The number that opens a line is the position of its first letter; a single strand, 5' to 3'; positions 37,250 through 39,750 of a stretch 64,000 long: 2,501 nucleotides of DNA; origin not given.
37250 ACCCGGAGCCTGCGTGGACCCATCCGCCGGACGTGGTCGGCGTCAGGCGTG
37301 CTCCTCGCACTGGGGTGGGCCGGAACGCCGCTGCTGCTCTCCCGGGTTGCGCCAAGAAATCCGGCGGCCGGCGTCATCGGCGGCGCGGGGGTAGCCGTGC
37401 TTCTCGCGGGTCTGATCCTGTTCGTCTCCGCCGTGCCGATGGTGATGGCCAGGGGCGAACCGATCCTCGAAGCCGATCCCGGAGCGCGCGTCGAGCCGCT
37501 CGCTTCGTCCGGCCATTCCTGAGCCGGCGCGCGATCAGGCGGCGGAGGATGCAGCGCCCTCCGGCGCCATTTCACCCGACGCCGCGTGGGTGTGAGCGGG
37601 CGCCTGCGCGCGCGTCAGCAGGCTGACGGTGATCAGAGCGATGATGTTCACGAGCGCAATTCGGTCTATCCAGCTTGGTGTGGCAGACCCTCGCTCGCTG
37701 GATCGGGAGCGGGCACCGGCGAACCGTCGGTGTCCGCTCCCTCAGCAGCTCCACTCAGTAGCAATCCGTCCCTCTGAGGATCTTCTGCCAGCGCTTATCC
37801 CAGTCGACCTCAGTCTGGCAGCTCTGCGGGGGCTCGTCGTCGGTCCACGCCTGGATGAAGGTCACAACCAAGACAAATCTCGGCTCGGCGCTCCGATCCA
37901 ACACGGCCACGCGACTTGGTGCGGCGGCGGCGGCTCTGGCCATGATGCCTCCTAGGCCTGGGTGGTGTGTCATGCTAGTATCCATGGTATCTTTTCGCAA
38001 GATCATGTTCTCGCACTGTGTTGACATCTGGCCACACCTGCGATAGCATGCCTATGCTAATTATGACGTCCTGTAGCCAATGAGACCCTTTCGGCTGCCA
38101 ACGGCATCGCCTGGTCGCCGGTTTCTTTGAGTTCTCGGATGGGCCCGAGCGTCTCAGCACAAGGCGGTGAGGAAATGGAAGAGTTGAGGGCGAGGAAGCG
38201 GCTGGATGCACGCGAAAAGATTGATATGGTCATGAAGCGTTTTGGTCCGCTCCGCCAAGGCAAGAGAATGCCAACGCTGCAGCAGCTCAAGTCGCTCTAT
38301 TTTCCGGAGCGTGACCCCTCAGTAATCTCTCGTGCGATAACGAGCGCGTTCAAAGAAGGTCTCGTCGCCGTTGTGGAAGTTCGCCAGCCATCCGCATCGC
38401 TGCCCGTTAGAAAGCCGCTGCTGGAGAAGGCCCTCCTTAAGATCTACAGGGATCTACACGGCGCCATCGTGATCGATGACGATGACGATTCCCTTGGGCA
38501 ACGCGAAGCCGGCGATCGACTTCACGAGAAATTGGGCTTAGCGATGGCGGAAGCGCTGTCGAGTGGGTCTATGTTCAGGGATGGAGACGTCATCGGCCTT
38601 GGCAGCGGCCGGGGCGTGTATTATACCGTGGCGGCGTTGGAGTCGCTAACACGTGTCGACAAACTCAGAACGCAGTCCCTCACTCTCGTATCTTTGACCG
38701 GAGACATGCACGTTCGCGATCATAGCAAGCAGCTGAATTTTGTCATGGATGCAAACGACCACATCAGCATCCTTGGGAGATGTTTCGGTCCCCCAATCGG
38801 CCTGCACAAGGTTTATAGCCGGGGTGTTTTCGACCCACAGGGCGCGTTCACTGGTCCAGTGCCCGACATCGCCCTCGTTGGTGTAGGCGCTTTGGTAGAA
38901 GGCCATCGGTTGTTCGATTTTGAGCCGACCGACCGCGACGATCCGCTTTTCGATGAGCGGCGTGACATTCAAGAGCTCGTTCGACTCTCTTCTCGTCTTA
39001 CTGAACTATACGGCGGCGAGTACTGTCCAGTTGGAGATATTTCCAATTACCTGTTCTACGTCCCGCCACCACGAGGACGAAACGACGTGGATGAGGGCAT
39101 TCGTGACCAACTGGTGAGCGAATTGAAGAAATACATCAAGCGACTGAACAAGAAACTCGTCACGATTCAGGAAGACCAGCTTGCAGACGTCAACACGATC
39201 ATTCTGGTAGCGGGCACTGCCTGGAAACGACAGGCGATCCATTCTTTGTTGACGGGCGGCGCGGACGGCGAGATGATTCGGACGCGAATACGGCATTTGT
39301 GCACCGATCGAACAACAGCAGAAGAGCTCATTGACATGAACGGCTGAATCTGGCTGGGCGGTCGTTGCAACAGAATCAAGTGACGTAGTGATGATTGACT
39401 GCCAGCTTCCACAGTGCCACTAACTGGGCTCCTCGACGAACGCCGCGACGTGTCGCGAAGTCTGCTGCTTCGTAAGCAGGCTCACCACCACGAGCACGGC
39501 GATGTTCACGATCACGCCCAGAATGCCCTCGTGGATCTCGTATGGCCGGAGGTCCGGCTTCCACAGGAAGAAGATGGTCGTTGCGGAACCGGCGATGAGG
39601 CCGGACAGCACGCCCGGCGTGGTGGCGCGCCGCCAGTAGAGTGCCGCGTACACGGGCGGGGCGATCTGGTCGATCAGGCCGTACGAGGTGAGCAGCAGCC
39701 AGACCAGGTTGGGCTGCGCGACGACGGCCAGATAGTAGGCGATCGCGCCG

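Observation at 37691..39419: The only compositional anomaly in the window: a ~1.7-kb low-GC islet carrying a divergent two-gene cassette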

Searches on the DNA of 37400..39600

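Call 7: search_rna_families(source=window, start=37400, end=39600, threshold=evalue, max_evalue=10)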
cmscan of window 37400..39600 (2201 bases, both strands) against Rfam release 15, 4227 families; matches with E-value up to 10: 6.
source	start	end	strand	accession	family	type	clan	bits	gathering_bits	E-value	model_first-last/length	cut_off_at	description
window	37684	37756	-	RF03587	mir-1202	Gene; miRNA;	-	19.6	80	1.3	1-80/80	no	mir-1202 microRNA precursor family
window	37705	37742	+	RF03196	mir-6790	Gene; miRNA;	-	17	78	6.1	1-63/63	no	mir-6790 microRNA precursor family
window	37704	37742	+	RF04141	MIR8622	Gene; miRNA;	-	15.9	197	6.6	1-212/212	no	MIR8622 microRNA precursor family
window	39541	39593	-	RF02802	PyrR204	Gene; snRNA; snoRNA; HACA-box;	-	15.8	71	8.1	5-57/57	no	Pyrobaculum sRNA 204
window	37816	37872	-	RF01127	sR42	Gene; snRNA; snoRNA; CD-box;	-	15.5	38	1.2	1-63/63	no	Small nucleolar RNA sR42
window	38386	38467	-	RF02145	MEG8_1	Gene; lncRNA;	-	13.7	70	3.4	1-97/97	no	Maternally expressed 8 exon 1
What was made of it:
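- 37944..38174 (.): 231-bp divergent control region between orf62 and the SorC-like gene. No Rfam match (call 7).
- On Structured non-coding RNA in the spacer: No Rfam match better than E = 1.2 (call 7).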

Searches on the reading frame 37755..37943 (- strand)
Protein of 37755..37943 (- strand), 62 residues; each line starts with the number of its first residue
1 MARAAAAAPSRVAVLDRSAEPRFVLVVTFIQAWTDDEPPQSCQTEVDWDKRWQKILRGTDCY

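Call 22: list_cluster_members(proteins=[P0001, window:37755-37943:-, window:36089-37522:+, window:39420-40886:-, window:40889-41167:-, window:35363-35683:+])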
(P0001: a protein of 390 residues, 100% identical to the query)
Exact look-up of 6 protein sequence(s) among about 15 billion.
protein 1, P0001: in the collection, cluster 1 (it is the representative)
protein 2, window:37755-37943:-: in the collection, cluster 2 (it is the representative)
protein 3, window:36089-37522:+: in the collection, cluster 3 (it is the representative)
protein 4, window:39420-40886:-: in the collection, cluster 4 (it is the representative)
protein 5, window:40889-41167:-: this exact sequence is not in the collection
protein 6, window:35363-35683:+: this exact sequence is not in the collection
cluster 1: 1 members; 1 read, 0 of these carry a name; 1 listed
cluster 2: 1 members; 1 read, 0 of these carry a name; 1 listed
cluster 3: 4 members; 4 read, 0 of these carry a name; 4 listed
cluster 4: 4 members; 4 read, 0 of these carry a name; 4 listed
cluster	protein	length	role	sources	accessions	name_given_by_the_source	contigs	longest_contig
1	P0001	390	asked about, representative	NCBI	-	-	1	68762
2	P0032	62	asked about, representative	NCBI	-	-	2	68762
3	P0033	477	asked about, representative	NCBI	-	-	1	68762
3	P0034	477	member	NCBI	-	-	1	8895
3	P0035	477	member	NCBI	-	-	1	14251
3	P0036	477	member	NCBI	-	-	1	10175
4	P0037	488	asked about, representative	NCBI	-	-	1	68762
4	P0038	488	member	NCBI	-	-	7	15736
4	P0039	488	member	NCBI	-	-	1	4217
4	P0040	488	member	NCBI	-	-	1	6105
